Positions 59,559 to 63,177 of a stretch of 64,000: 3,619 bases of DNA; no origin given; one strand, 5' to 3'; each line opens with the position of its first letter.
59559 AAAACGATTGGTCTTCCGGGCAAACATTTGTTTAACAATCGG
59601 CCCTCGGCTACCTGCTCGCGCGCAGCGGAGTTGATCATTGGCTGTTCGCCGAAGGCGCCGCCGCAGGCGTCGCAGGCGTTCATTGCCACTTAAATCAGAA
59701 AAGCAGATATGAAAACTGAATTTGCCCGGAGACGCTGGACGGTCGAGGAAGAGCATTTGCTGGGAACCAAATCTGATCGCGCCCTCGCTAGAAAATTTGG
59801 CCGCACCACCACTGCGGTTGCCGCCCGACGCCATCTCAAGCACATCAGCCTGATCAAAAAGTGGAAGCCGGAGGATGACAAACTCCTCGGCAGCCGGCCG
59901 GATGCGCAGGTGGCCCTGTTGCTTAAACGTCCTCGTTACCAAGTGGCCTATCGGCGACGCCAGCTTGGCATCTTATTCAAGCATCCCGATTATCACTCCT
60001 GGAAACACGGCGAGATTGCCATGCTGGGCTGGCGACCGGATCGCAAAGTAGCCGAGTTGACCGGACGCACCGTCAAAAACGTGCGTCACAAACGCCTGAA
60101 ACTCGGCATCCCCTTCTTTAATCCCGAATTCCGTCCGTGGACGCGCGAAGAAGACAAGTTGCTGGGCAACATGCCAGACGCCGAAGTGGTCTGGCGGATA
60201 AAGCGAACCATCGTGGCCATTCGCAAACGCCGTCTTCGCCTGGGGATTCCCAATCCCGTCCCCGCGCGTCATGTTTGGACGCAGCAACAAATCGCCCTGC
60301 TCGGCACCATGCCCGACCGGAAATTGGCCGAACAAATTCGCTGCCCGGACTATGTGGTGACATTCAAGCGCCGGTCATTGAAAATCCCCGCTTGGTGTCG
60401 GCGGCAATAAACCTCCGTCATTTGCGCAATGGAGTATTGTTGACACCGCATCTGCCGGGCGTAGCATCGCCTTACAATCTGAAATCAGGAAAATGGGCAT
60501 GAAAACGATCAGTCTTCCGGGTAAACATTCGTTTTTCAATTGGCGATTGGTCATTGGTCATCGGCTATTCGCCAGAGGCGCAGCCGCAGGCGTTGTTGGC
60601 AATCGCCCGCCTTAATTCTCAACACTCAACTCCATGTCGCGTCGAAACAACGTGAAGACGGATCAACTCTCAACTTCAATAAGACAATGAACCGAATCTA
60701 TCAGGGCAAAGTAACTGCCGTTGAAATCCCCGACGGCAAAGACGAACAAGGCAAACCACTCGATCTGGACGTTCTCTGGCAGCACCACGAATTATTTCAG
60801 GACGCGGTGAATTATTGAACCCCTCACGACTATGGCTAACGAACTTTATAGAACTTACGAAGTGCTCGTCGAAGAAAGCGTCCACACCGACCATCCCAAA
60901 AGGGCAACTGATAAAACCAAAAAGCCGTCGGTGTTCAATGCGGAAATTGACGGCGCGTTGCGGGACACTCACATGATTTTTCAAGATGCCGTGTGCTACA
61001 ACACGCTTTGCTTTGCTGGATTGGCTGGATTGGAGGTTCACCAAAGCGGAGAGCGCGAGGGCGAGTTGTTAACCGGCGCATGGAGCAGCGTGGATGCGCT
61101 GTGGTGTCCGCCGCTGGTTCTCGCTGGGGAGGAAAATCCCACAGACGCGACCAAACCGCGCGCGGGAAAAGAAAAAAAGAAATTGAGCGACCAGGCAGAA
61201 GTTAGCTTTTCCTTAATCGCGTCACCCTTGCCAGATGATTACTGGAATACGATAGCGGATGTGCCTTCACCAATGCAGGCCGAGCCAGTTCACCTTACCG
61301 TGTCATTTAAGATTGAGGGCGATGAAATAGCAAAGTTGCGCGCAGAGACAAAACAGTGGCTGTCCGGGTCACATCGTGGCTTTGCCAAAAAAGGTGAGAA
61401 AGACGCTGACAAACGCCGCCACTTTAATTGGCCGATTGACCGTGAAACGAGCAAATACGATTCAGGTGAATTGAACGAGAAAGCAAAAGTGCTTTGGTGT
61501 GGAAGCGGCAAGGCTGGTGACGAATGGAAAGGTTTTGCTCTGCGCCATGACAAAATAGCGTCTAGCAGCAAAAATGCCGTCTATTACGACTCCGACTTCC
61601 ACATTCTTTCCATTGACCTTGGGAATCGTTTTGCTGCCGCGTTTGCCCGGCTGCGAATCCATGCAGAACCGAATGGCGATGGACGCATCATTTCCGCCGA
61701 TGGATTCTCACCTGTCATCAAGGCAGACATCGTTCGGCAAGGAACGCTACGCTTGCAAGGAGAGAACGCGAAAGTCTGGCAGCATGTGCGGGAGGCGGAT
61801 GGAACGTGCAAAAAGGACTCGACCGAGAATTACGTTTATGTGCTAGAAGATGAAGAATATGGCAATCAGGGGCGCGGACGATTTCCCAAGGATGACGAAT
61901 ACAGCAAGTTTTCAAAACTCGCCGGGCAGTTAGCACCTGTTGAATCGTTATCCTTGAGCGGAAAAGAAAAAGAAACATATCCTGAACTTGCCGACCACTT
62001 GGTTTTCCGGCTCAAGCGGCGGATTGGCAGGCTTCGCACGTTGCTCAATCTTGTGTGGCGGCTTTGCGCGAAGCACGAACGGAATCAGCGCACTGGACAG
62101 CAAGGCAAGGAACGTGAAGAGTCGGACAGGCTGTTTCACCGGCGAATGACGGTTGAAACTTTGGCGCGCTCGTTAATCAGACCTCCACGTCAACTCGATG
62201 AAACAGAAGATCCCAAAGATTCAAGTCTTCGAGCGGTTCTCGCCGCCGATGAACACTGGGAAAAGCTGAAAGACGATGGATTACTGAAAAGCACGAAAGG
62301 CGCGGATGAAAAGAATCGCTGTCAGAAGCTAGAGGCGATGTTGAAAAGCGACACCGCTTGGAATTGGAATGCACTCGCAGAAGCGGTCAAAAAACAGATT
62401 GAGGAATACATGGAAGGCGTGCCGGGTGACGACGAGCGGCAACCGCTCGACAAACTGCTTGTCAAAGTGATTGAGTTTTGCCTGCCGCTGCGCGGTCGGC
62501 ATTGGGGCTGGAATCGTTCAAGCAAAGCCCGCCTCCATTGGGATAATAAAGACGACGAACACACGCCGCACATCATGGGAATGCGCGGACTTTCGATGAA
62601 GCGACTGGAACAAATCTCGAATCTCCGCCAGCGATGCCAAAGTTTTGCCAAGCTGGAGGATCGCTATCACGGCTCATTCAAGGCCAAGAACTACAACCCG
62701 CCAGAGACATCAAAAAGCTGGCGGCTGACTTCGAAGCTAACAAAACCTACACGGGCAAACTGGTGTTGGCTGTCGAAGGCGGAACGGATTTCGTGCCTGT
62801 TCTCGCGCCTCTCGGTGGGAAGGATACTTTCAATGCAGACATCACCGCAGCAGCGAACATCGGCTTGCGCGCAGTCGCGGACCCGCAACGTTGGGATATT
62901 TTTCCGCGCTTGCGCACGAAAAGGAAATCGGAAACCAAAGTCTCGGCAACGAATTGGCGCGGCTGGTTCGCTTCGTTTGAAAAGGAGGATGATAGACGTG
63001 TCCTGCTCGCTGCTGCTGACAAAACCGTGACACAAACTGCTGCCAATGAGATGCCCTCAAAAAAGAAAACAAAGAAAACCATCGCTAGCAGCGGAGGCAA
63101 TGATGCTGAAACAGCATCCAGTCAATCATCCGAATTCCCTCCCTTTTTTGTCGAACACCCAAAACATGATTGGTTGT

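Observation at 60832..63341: Domain-reduced Cas12b-like effector next to cas4: decaying gene or a miniature type V-B derivative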

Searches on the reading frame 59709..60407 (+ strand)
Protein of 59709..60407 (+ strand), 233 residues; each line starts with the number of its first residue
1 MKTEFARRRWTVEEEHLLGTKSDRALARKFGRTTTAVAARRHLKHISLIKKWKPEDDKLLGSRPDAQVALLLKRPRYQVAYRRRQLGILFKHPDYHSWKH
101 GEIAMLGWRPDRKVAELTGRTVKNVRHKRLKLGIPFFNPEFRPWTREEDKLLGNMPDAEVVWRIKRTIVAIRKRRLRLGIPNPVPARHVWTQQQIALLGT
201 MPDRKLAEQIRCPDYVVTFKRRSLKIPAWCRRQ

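Call 6: search_protein_families(library=pfam, proteins=[window:59709-60407:+], max_evalue=1)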
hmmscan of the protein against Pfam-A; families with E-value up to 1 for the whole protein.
window:59709-60407:+ (233 aa): 3 families
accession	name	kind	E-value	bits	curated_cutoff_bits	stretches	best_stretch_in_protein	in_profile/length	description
PF00249.37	Myb_DNA-binding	-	0.024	15.2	24.4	0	143-152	3-12/46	Myb-like DNA-binding domain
PF09621.15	LcrR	-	0.058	13.3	21.2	1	158-200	36-81/138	Type III secretion system regulator (LcrR)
PF11626.13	Rap1_C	-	0.28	11.7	24.2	0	144-166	48-69/84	TRF2-interacting telomeric protein/Rap1 - C terminal domain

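Call 7: search_protein_families(library=ncbifam, proteins=[window:59709-60407:+], max_evalue=1)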
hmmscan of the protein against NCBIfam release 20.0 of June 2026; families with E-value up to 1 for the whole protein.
window:59709-60407:+ (233 aa): 1 family
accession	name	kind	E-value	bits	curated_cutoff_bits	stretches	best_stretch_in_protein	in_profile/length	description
TIGR02572.1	LcrR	equivalog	0.044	13.3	139.5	1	158-200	37-82/139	LcrR family type III secretion system chaperone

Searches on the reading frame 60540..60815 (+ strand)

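Call 6: search_protein_families(library=pfam, proteins=[window:60540-60815:+], max_evalue=1)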
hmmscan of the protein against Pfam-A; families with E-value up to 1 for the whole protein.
window:60540-60815:+ (92 aa): 0 families

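Call 7: search_protein_families(library=ncbifam, proteins=[window:60540-60815:+], max_evalue=1)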
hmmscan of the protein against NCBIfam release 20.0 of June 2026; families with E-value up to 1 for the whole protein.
window:60540-60815:+ (92 aa): 1 family
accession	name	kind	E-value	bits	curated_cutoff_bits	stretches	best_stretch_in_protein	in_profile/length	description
NF033949.1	Cas12b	equivalog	0.065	11.4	150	1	79-92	1-14/1253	type V CRISPR-associated protein Cas12b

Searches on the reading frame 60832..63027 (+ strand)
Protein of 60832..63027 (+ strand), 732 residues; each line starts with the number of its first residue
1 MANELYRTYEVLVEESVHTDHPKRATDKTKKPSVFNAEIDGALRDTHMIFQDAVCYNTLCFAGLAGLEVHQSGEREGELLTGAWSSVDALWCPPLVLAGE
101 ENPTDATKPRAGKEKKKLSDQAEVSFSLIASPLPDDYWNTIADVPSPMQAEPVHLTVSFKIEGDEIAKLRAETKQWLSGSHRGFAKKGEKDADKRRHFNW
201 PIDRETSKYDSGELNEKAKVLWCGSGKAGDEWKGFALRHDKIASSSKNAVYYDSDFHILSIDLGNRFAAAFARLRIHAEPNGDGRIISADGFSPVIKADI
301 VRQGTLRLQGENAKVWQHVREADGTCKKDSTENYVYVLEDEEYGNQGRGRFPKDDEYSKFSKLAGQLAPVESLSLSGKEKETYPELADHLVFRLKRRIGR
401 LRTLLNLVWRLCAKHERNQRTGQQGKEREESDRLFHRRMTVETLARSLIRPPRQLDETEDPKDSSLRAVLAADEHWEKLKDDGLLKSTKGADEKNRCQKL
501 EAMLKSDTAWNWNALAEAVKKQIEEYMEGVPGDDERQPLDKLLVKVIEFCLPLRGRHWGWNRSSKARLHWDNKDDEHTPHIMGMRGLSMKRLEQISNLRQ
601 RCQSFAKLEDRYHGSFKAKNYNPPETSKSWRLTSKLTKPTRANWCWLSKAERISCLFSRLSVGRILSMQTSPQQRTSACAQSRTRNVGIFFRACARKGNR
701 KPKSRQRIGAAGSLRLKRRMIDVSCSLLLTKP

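Call 6: search_protein_families(library=pfam, proteins=[window:60832-63027:+], max_evalue=1)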
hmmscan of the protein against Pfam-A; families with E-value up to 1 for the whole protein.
window:60832-63027:+ (732 aa): 0 families

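Call 7: search_protein_families(library=ncbifam, proteins=[window:60832-63027:+], max_evalue=1)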
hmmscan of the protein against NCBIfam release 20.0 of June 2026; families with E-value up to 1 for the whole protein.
window:60832-63027:+ (732 aa): 1 family
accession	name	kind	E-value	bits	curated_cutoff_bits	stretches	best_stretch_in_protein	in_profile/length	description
NF033949.1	Cas12b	equivalog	1e-24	86.8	150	1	187-609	588-901/1253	type V CRISPR-associated protein Cas12b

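Call 12: find_encoding_contigs(protein=window:60832-63027:+, flank=10000, max_places=6)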
Protein window:60832-63027:+ (732 aa): 4 contigs read that carry it; 4 places shown.
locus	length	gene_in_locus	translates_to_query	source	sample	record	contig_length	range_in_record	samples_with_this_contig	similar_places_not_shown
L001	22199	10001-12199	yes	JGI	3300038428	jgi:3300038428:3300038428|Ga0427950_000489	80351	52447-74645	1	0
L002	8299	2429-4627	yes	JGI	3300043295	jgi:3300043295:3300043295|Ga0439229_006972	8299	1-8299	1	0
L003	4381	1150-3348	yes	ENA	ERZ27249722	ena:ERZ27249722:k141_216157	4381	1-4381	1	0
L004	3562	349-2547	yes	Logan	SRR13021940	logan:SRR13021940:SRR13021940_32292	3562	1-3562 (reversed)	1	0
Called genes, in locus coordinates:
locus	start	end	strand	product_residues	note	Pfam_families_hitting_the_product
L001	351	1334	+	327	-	PF00248:Aldo_ket_red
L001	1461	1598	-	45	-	-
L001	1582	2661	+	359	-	PF01343:Peptidase_S49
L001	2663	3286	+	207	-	PF14681:UPRTase, PF00156:Pribosyltran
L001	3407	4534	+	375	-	PF00557:Peptidase_M24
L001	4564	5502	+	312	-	PF01073:3Beta_HSD, PF01370:Epimerase, PF02719:Polysacc_synt_2 (weak), PF04321:RmlD_sub_bind, PF05368:NmrA, PF13460:NAD_binding_10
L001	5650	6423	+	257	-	PF04298:Zn_peptidase_2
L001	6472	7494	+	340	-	PF00140:Sigma70_r1_2, PF04542:Sigma70_r2, PF04539:Sigma70_r3, PF04545:Sigma70_r4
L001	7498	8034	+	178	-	PF00156:Pribosyltran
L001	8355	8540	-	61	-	-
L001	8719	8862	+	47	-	-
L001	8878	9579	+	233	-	-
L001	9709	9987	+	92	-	-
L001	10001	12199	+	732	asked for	-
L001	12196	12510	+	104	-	-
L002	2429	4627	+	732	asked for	-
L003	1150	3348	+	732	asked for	-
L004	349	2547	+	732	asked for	-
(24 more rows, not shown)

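Call 69: predict_structure(alignment_id=A5)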
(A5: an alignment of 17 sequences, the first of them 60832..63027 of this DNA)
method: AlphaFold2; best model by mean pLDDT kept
length: 732 residues; sequences in the alignment: 17
mean_pLDDT: 56.8   pTM: 0.48
mean pLDDT of the five models: 56.8, 53.7, 53.3, 52.1, 50.9
residues with pLDDT >= 90: 81; 70-90: 179; 50-70: 117; < 50: 355
segments of 3 or more residues with pLDDT < 50: 1-10, 27-29, 37-163, 165-174, 178-221, 242-247, 259-270, 304-317, 341-348, 585-589, 627-732
pLDDT, mean of each block of 10 residues (from residue 1): 39 52 48 48 44 41 32 26 29 30 38 39 36 42 40 35 45 47 39 37 37 40 53 61 50 59 39 62 64 63 46 50 72 60 49 85 92 85 84 93 94 82 78 90 79 68 90 86 79 87 83 94 94 88 90 79 78 68 49 72 90 89 61 38 29 26 22 25 23 24 24 23 21 25
secondary structure, 60 per line:
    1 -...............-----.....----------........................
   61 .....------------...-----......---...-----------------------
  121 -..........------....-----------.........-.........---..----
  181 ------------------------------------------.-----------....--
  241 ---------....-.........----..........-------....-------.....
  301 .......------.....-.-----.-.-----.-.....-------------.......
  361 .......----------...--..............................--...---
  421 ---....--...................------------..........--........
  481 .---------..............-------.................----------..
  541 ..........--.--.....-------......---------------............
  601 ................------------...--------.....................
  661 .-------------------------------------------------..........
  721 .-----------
elements in order (helices of 4 or more, strands of 3 or more residues): H2-16 H22-26 H37-65 E78-80 E86-91 E95-97 E122-131 H138-141 E153-161 H163-171 E235-238 E250-253 E255-263 E268-277 E285-288 E296-307 E314-318 E336-340 H354-367 H383-412 E415-417 E424-427 H430-448 H461-470 H473-481 H491-504 H512-528 H539-550 E556-560 E568-573 H589-616 H640-661 H711-721

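Call 71: fold_search(model_id=the predicted structure, library=pdb)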
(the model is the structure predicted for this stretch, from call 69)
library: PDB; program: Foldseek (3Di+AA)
matches with E <= 10: 178; with E <= 0.001: 4
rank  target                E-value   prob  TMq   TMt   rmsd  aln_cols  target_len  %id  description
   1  9klq_A                1.9e-05  1.00  0.24  0.15  19.8       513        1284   15  Cryo-EM structure of ChCas12b-sgRNA-extended non-target DNA ternary complex (Complex-D) (released 2025-07-02)
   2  9kln_A                2.1e-05  1.00  0.26  0.15  17.7       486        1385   16  Cryo-EM structure of ChCas12b-sgRNA-target DNA ternary complex (Complex-A) (released 2025-07-02)
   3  9klp_A                5.9e-05  1.00  0.27  0.17  14.5       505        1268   16  Cryo-EM structure of ChCas12b-sgRNA-extended non-target DNA ternary complex (Complex-C) (released 2025-07-02)
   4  9klo_A                5.9e-05  1.00  0.22  0.13  20.1       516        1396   15  Cryo-EM structure of ChCas12b-sgRNA-extended non-target DNA ternary complex (Complex-B) (released 2025-07-02)
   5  5u34_A                2.3e-02  0.10  0.08  0.06  30.0       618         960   10  Crystal structure of AacC2c1-sgRNA binary complex (released 2017-01-25)
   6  8zqc_A                1.2e-01  0.06  0.09  0.08  29.8       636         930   10  Cryo-EM structure of Cas12X2 with crRNA and Target DNA (released 2025-06-04)
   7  6yvd_D                3.3e-01  0.04  0.07  0.10  24.2       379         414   11  Head segment of the S.cerevisiae condensin holocomplex in presence of ATP (released 2020-07-22)
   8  8gcc_A                4.5e-01  0.06  0.06  0.06  22.1       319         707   10  T. cruzi topoisomerase II alpha bound to dsDNA and the covalent inhibitor CT1 (released 2023-07-12)
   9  8bqu_A                8.5e-01  0.04  0.06  0.13  48.1       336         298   11  Molecular basis of ZP3/ZP1 heteropolymerization: crystal structure of a native vertebrate egg coat filament (released 2024-03-13)
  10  8eqh_B                9.9e-01  0.04  0.07  0.15  20.5       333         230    8  The crystal structure of 14-3-3 Beta containing 3-nitrotyrosine at position Y213 (released 2023-01-25)
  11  5wfu_A                1.0e+00  0.06  0.10  0.21  20.0       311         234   12  Structural basis for the interaction of 14-3-3beta with Tricarboxylic Acid Cycle intermediate Malate (released 2018-07-18)
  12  7zoq_A                1.4e+00  0.03  0.06  0.06  21.9       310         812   14  Cryo-EM structure of a CRISPR effector in complex with a caspase regulator (released 2022-11-30)
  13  5wfx_B                1.6e+00  0.04  0.07  0.15  19.4       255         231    9  Structural basis for the interaction of 14-3-3beta with Tricarboxylic Acid Cycle intermediate Malate (released 2018-05-16)
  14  6hep_C                1.8e+00  0.06  0.07  0.16  19.7       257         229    8  Crystal structure of human 14-3-3 beta in complex with CFTR R-domain peptide pS753-pS768 (released 2018-10-24)
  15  5cwn                  1.8e+00  0.05  0.07  0.21  21.0       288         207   11  Crystal structure of de novo designed helical repeat protein DHR71 (released 2015-12-16)
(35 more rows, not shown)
